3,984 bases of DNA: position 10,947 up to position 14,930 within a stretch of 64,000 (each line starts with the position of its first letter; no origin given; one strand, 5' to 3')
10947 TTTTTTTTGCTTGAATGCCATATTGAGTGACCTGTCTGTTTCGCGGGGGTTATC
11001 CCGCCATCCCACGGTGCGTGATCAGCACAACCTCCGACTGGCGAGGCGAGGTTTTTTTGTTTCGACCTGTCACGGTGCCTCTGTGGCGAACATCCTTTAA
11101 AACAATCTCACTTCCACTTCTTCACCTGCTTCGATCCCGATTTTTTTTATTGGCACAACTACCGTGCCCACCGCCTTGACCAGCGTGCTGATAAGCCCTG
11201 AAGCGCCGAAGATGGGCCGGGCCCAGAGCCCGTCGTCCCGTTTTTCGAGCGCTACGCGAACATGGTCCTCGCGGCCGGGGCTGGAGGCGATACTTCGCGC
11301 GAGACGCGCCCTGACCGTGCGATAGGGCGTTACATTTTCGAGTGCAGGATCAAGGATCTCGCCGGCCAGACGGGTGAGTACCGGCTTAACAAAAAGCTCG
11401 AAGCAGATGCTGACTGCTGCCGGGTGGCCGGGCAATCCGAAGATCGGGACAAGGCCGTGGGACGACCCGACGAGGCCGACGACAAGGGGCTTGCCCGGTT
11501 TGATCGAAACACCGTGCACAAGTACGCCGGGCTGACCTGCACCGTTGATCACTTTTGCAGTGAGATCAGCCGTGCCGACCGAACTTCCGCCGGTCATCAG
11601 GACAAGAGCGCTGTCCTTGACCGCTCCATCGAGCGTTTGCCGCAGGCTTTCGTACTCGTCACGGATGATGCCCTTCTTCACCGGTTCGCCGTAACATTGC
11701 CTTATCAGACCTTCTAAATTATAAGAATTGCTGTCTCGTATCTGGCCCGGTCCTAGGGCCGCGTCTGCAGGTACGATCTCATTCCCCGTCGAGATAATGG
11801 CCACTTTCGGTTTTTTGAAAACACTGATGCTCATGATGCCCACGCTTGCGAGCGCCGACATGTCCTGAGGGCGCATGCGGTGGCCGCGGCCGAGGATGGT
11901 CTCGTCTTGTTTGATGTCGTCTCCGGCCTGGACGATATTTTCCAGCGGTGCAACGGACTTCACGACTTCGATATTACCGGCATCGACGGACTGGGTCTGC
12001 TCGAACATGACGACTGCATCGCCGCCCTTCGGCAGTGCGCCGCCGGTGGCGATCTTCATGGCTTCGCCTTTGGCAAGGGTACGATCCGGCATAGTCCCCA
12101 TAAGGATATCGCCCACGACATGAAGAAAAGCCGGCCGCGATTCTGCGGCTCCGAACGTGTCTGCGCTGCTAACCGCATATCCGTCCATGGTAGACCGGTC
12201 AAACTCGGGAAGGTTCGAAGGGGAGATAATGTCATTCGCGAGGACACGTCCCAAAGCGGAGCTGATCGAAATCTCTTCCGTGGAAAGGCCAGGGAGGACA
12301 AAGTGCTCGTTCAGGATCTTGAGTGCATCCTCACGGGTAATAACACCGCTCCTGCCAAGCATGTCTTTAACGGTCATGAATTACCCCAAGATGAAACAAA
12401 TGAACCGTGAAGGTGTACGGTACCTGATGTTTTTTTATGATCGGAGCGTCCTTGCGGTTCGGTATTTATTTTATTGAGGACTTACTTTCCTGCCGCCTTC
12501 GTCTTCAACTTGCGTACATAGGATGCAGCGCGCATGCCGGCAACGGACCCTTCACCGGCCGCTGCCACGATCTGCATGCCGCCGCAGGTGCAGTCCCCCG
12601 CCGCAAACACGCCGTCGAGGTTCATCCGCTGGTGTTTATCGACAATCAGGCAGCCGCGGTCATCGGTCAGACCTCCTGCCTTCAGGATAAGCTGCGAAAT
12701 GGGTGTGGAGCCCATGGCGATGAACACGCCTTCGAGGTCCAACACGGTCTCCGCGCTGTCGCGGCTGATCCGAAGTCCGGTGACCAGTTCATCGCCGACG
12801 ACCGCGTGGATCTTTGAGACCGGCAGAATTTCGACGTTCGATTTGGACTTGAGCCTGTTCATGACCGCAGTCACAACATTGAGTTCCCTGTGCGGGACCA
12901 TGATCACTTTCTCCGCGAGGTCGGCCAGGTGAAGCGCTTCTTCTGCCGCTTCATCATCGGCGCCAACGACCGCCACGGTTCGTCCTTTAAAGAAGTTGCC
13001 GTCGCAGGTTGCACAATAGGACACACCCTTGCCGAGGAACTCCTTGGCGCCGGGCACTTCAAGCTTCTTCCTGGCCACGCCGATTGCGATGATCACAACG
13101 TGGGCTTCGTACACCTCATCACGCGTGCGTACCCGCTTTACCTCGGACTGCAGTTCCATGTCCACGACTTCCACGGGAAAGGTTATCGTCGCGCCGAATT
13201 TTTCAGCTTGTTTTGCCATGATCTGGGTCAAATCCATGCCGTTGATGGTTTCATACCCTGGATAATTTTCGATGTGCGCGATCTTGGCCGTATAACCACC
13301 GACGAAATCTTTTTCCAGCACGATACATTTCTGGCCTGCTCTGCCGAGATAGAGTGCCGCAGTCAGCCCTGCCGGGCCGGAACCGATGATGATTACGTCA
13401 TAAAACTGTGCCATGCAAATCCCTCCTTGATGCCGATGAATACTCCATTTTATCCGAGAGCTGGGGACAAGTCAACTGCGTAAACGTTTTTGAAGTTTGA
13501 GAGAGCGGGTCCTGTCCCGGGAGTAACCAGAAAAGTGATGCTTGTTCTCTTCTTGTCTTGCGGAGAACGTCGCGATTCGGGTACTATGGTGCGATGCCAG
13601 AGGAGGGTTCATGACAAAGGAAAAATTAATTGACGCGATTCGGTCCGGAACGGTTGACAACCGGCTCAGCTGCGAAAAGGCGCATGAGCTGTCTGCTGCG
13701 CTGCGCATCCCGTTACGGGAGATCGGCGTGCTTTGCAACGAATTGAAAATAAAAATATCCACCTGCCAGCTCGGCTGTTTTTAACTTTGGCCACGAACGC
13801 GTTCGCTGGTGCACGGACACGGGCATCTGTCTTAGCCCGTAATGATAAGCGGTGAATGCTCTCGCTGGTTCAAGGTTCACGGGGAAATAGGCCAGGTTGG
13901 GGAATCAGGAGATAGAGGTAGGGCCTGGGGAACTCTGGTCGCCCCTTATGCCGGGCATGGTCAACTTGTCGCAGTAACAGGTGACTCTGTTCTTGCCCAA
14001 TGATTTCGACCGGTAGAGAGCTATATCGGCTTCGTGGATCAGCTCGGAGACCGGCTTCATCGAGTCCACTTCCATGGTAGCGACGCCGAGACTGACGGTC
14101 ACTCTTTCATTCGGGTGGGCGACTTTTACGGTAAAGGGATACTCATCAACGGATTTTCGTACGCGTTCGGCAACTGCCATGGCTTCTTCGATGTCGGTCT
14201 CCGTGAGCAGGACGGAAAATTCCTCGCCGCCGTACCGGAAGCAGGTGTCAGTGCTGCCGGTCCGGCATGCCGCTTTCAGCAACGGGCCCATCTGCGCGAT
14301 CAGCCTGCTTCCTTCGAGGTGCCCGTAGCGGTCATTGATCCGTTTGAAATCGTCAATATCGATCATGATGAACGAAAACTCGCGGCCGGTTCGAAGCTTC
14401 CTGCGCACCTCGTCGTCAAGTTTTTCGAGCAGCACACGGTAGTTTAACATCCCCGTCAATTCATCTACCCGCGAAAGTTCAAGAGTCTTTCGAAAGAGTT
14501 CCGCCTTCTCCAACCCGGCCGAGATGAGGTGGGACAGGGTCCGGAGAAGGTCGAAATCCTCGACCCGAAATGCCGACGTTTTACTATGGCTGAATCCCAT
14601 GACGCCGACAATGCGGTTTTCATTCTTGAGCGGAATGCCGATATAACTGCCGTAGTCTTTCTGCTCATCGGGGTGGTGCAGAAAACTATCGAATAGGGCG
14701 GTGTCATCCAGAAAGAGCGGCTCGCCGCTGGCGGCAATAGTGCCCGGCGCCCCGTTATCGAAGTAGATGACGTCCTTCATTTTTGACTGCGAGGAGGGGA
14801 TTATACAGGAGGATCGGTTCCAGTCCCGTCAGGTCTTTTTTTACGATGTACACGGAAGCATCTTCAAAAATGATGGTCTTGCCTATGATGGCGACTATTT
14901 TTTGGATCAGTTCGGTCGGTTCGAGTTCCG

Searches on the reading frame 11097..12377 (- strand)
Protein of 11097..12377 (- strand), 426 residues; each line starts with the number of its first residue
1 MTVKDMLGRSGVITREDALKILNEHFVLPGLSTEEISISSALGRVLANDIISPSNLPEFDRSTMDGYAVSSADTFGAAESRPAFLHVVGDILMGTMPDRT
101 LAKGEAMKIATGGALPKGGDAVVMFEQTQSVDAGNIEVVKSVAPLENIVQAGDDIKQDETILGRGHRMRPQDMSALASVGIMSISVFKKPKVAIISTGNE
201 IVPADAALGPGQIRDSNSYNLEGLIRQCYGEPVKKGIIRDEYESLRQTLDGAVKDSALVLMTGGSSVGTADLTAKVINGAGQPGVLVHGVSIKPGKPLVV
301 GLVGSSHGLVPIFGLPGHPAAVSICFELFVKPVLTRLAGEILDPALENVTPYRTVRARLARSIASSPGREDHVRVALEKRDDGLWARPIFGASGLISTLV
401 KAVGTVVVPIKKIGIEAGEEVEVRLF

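Call 59: search_protein_families(library=pfam, proteins=[window:11097-12377:-], max_evalue=0.00001)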
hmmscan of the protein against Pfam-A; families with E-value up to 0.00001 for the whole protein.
window:11097-12377:- (426 aa): 3 families
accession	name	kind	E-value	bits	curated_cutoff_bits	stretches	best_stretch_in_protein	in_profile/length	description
PF03453.22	MoeA_N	-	2.8e-46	157.6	30.8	1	14-180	2-160/160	MoeA N-terminal region (domain I and II)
PF00994.29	MoCF_biosynth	-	3.1e-29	101.9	26.6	1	193-335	1-143/144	Probable molybdopterin binding domain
PF03454.20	MoeA_C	-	2.1e-15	57.1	22.1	1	356-426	1-72/72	MoeA C-terminal region (domain IV)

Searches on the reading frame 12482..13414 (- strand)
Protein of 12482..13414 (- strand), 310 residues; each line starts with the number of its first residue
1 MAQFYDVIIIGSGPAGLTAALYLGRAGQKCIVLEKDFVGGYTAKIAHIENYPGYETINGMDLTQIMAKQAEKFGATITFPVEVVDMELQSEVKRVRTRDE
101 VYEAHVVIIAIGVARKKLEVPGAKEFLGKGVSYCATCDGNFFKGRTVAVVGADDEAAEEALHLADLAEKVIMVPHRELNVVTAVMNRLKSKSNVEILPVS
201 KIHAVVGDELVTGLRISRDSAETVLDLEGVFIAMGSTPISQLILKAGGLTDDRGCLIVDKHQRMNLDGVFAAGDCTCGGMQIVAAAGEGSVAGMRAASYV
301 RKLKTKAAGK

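Call 59: search_protein_families(library=pfam, proteins=[window:12482-13414:-], max_evalue=0.00001)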
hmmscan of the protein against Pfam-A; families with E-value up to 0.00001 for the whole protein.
window:12482-13414:- (310 aa): 10 families
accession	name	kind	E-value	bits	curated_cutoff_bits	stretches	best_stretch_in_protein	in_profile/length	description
PF07992.20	Pyr_redox_2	-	8.9e-38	130.8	26.1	1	5-289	1-291/291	Pyridine nucleotide-disulphide oxidoreductase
PF13738.12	Pyr_redox_3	-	3.3e-21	76.3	30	1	55-273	76-305/305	Pyridine nucleotide-disulphide oxidoreductase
PF01266.30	DAO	-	8.1e-13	49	27.9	1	6-41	1-38/353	FAD dependent oxidoreductase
PF00890.30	FAD_binding_2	-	1.7e-11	44.4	20.4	1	6-42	1-38/414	FAD binding domain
PF01494.25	FAD_binding_3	-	8e-09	35.6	22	1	5-36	2-33/349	FAD binding domain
PF00070.33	Pyr_redox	-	1e-08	36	22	0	147-216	2-79/82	Pyridine nucleotide-disulphide oxidoreductase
PF03486.20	HI0933_like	-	7e-07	29.4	50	0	6-36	2-32/244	HI0933-like protein Rossmann domain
PF01946.23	Thi4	-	1.3e-06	28.3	26.2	1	5-38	18-52/235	Thi4 family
PF13450.12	NAD_binding_8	-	5.9e-06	26.9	21.9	0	9-47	1-40/68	NAD(P)-binding Rossmann-like domain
PF01134.28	GIDA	-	6.9e-06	25.8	22.1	0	6-60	1-47/391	Glucose inhibited division protein A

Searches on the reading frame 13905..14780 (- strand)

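Call 68: search_protein_families(library=pfam, proteins=[window:13905-14780:-], max_evalue=0.00001)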
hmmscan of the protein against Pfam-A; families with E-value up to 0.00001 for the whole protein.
window:13905-14780:- (291 aa): 3 families
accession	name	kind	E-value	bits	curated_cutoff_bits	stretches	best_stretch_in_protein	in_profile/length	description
PF00990.26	GGDEF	-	8e-42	143.2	23.8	1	105-265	3-161/161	Diguanylate cyclase, GGDEF domain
PF13185.12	GAF_2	-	7.9e-13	49.2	28.6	1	7-91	52-136/136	GAF domain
PF01590.32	GAF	-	6.6e-10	40.1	22.4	1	9-88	51-131/133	GAF domain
